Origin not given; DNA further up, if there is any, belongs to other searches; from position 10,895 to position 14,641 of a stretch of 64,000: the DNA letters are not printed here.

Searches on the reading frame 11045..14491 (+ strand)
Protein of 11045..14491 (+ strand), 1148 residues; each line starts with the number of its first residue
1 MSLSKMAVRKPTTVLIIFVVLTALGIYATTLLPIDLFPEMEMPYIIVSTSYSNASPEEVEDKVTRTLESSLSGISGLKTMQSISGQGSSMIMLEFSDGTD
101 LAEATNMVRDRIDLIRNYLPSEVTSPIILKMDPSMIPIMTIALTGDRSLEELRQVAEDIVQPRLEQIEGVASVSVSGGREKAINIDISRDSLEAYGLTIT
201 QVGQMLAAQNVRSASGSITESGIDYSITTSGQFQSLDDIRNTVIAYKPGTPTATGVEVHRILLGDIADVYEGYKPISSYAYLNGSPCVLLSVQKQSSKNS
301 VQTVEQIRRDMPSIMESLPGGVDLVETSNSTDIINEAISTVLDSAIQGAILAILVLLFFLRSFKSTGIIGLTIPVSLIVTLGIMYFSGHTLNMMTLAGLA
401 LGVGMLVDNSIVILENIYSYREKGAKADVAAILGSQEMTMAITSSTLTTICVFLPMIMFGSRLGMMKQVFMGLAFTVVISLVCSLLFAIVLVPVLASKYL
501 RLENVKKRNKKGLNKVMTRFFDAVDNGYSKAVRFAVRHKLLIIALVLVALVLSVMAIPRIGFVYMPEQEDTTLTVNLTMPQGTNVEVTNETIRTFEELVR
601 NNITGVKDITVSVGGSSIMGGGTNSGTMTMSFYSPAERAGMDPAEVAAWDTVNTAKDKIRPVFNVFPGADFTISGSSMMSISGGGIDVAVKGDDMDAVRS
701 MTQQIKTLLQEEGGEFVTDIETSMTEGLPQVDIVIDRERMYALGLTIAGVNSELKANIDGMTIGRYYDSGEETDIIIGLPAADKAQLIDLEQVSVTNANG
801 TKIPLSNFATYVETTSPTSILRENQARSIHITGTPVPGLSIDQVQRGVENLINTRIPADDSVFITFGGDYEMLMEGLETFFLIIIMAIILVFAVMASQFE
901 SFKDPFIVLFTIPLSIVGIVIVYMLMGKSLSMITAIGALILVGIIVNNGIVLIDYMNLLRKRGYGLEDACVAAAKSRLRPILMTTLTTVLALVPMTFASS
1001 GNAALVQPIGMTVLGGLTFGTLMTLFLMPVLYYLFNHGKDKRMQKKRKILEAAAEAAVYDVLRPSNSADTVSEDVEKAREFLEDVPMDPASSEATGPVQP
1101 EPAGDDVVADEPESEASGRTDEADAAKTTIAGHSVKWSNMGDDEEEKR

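Call 85: search_protein_families(library=pfam, proteins=[window:11045-14491:+], max_evalue=0.00001)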
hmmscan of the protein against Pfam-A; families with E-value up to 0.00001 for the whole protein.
window:11045-14491:+ (1148 aa): 2 families
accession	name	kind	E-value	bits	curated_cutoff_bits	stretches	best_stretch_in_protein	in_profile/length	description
PF00873.25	ACR_tran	-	7.8e-241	802.3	28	1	4-1035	2-1020/1021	AcrB/AcrD/AcrF family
PF03176.21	MMPL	-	1.5e-11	44.3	20.5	1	878-1038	143-305/333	MMPL family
